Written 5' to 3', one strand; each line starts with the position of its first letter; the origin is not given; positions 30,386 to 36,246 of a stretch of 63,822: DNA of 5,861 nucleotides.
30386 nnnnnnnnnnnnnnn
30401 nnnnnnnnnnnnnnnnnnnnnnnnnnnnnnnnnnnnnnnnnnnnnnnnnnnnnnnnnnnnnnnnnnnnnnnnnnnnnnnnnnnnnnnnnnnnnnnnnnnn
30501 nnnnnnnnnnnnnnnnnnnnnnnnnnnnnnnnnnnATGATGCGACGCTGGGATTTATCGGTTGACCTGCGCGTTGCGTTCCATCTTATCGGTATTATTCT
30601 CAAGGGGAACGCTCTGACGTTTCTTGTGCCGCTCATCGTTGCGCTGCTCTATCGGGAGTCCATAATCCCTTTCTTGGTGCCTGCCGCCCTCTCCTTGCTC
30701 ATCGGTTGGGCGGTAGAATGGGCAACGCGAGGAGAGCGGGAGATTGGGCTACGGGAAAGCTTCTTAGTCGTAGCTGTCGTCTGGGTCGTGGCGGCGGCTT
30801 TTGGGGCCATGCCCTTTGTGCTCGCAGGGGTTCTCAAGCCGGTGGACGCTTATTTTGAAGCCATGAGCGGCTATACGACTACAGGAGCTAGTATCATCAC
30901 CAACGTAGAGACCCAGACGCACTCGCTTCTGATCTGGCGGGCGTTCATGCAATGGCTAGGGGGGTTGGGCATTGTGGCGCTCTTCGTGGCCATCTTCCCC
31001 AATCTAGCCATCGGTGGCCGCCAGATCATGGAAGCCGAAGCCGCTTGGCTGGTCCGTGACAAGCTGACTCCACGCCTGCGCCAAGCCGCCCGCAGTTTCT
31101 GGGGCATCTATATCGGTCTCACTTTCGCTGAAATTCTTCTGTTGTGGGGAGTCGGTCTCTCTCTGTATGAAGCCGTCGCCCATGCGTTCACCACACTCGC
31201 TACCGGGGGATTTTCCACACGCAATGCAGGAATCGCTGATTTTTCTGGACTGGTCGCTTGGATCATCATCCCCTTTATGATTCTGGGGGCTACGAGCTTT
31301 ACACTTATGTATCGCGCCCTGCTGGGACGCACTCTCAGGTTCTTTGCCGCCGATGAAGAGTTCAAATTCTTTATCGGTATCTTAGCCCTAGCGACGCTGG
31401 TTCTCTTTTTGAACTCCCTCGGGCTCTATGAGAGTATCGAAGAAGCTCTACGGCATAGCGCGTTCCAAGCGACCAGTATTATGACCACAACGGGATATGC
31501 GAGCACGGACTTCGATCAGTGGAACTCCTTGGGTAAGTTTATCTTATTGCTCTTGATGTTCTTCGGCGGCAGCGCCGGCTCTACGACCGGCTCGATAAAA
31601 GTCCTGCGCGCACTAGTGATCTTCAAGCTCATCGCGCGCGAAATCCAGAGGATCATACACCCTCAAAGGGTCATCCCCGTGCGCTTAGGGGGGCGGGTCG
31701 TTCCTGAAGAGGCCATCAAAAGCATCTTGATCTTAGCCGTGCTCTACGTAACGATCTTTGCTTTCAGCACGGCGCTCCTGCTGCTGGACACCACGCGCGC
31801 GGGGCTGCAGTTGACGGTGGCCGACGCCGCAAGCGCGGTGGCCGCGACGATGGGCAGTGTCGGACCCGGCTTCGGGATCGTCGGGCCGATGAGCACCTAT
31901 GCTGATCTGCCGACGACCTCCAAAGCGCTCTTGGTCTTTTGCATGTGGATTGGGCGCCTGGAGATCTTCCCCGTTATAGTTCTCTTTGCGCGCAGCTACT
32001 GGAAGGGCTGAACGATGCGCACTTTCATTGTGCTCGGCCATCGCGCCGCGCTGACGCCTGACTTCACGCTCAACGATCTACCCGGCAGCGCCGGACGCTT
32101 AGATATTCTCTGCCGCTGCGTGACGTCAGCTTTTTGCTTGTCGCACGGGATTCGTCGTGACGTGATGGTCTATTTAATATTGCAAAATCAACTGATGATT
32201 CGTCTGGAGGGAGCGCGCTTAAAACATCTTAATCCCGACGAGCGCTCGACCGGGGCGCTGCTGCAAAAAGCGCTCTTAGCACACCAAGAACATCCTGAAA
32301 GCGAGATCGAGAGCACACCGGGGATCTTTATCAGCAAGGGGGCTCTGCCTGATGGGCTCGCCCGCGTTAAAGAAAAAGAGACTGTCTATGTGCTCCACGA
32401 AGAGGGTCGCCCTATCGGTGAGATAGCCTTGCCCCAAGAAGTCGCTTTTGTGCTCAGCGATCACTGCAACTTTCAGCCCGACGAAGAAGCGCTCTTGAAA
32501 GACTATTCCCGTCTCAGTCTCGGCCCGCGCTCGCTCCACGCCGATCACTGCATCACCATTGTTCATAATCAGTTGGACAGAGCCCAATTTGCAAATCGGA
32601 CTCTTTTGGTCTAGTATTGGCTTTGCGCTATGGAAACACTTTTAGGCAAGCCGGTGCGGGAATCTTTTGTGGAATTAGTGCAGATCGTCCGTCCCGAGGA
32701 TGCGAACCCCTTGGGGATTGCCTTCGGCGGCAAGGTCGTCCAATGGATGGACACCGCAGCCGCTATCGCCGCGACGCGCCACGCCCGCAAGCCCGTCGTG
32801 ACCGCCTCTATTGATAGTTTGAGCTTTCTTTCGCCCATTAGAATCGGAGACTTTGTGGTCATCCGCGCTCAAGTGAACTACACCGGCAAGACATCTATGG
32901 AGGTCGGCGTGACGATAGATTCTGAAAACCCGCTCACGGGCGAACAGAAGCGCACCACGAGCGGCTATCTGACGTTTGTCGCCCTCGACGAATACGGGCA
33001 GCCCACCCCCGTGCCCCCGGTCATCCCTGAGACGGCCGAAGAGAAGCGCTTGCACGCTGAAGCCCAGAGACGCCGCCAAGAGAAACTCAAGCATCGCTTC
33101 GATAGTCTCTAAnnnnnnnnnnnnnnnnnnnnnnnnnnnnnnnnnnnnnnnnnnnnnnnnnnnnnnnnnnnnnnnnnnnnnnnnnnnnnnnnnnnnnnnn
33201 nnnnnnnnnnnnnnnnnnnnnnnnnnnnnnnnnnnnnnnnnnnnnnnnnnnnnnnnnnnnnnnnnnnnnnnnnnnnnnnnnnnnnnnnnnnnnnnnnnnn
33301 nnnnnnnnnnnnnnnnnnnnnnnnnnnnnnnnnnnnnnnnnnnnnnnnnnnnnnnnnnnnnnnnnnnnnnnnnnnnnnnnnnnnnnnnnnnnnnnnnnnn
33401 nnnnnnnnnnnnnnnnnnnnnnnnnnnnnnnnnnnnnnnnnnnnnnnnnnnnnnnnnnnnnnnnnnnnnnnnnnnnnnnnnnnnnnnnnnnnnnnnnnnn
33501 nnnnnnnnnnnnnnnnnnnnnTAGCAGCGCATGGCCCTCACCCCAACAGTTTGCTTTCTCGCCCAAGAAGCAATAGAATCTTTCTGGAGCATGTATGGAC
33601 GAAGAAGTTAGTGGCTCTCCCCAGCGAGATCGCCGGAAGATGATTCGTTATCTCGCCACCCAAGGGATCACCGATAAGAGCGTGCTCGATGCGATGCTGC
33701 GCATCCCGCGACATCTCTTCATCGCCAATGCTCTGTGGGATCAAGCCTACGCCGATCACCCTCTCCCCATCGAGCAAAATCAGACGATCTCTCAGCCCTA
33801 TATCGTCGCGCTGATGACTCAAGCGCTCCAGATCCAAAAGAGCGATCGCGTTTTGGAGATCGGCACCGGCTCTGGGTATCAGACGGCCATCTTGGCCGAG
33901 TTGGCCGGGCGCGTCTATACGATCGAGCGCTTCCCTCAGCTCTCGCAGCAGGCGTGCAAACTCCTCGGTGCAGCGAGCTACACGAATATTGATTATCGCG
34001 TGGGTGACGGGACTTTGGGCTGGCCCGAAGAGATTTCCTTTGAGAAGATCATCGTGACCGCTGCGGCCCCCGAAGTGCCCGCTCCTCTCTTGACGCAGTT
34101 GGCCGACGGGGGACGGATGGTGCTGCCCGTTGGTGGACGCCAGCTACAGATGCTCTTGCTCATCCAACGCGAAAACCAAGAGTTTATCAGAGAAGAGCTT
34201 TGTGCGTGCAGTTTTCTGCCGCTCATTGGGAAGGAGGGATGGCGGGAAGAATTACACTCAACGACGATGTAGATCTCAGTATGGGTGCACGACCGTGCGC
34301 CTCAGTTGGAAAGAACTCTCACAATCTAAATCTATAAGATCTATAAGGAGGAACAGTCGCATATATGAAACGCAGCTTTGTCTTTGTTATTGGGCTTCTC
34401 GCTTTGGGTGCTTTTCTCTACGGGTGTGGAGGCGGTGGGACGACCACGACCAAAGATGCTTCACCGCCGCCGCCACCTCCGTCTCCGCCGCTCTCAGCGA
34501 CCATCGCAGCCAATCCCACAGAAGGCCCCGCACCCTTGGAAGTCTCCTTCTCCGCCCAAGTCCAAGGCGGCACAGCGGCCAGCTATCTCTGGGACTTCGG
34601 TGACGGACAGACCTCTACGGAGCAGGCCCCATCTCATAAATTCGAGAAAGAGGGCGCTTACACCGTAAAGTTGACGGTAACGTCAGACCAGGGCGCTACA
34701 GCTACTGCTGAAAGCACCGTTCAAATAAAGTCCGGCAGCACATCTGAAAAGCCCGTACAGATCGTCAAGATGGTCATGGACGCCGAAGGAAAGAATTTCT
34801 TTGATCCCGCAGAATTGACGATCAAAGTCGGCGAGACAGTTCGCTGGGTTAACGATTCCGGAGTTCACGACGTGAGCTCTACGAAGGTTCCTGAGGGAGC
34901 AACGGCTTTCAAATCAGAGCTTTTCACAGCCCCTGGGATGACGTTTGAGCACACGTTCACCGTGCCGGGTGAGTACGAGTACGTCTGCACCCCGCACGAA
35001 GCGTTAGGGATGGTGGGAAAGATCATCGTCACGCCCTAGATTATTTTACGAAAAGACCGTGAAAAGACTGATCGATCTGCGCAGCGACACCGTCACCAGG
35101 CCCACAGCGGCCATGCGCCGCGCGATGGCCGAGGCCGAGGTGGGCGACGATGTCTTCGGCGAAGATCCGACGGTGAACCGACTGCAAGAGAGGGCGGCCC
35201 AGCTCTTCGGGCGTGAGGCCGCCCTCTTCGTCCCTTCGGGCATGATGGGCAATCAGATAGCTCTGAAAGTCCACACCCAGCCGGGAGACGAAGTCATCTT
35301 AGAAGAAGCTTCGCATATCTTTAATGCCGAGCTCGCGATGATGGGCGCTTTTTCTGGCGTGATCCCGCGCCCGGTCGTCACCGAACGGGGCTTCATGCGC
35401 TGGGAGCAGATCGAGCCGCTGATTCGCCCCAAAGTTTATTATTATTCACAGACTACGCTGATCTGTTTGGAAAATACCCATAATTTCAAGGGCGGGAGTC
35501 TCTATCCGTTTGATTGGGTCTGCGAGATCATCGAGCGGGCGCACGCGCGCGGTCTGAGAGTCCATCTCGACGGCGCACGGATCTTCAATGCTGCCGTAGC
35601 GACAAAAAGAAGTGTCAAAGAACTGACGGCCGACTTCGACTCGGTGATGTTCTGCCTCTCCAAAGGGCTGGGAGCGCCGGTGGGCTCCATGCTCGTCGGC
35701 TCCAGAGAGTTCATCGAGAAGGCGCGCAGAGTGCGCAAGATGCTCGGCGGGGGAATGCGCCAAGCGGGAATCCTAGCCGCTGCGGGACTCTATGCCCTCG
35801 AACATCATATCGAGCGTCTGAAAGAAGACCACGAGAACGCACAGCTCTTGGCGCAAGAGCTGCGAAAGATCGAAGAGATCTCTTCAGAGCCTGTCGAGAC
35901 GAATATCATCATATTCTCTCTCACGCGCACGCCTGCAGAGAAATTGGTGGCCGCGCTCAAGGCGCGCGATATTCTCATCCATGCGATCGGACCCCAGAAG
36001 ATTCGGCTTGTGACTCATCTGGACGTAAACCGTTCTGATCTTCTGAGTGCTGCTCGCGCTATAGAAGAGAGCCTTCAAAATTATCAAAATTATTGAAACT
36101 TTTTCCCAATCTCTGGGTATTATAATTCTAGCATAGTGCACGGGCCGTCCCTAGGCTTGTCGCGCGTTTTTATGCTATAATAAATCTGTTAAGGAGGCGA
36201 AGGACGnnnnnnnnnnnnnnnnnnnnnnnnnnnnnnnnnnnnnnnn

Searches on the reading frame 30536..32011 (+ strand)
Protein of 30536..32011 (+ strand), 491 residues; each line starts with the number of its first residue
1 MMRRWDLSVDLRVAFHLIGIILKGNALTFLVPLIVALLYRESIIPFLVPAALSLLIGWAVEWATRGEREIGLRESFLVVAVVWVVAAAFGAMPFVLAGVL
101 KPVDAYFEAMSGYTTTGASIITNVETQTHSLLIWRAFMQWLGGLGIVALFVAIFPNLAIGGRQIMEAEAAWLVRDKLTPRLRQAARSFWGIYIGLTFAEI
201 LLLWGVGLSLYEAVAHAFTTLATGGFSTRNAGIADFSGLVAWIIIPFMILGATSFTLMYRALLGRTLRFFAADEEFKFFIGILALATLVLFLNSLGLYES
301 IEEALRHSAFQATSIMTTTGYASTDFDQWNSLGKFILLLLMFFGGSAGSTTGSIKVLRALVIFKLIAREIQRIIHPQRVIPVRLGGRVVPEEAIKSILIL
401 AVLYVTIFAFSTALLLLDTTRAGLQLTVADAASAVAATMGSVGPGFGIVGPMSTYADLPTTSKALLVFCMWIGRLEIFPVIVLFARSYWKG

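Call 69: search_protein_families(library=pfam, proteins=[window:30536-32011:+], max_evalue=0.00001)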
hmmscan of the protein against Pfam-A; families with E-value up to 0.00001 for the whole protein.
window:30536-32011:+ (491 aa): 1 family
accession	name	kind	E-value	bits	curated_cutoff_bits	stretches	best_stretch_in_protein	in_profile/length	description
PF02386.22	TrkH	-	1.9e-70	238.2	27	1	56-485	15-491/502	Cation transport protein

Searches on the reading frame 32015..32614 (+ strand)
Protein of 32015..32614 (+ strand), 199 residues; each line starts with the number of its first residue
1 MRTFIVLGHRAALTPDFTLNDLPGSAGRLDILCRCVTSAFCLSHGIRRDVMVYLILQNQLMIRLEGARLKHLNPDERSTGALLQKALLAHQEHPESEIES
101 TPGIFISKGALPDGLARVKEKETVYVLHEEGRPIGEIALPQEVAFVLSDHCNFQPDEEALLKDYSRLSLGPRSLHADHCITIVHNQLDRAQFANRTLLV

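Call 69: search_protein_families(library=pfam, proteins=[window:32015-32614:+], max_evalue=0.00001)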
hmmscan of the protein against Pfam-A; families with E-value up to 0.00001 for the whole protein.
window:32015-32614:+ (199 aa): 1 family
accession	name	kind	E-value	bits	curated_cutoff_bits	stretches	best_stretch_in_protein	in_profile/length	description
PF04013.17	Methyltrn_RNA_2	-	2.8e-53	181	25.5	1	1-192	1-198/198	Putative SAM-dependent RNA methyltransferase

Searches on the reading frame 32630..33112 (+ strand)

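Call 69: search_protein_families(library=pfam, proteins=[window:32630-33112:+], max_evalue=0.00001)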
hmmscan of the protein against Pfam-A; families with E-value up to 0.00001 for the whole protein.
window:32630-33112:+ (160 aa): 1 family
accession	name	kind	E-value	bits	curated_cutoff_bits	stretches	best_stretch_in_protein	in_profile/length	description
PF03061.28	4HBT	-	4.3e-21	75.5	20.6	1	29-102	2-76/79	Thioesterase superfamily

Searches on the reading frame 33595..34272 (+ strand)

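Call 69: search_protein_families(library=pfam, proteins=[window:33595-34272:+], max_evalue=0.00001)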
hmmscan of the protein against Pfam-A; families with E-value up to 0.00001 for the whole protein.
window:33595-34272:+ (225 aa): 2 families
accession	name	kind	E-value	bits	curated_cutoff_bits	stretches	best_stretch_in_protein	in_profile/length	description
PF01135.25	PCMT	-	1.4e-60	205.1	20.3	1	13-214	3-209/210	Protein-L-isoaspartate(D-aspartate) O-methyltransferase (PCMT)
PF00398.26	RrnaAD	-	5e-07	29.5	24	1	72-124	20-72/263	Ribosomal RNA adenine dimethylase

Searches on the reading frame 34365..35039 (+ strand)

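Call 69: search_protein_families(library=pfam, proteins=[window:34365-35039:+], max_evalue=0.00001)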
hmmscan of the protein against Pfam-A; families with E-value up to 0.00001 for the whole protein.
window:34365-35039:+ (224 aa): 3 families
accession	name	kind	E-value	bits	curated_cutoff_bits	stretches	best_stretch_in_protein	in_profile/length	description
PF18911.6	PKD_4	-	1.2e-21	77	27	1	52-120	12-84/85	PKD domain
PF00801.26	PKD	-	3e-18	66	23.5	1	45-114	2-74/80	PKD domain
PF00127.26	Copper-bind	-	4.1e-17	62.8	21.2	1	142-222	10-98/99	Copper binding proteins, plastocyanin/azurin family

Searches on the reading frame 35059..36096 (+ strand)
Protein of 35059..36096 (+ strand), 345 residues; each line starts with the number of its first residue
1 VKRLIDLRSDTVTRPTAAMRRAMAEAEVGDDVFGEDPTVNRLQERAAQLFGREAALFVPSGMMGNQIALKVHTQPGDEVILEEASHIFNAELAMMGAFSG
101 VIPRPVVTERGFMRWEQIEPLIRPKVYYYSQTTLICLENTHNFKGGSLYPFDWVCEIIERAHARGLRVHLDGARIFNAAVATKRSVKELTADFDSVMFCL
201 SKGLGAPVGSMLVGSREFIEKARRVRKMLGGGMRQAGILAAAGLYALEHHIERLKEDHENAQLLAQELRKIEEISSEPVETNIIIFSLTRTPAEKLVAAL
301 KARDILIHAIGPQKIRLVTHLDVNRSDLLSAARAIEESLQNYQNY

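Call 69: search_protein_families(library=pfam, proteins=[window:35059-36096:+], max_evalue=0.00001)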
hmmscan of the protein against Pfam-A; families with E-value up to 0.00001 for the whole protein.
window:35059-36096:+ (345 aa): 3 families
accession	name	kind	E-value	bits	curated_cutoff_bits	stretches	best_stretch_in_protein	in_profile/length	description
PF01212.27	Beta_elim_lyase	-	5e-110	367.8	27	1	6-287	1-284/288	Beta-eliminating lyase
PF00266.25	Aminotran_5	-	6.9e-09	35.6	21.5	1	56-313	65-340/371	Aminotransferase class-V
PF01041.23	DegT_DnrJ_EryC1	-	4.4e-07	29.9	19.8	0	32-92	19-80/360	DegT/DnrJ/EryC1/StrS aminotransferase family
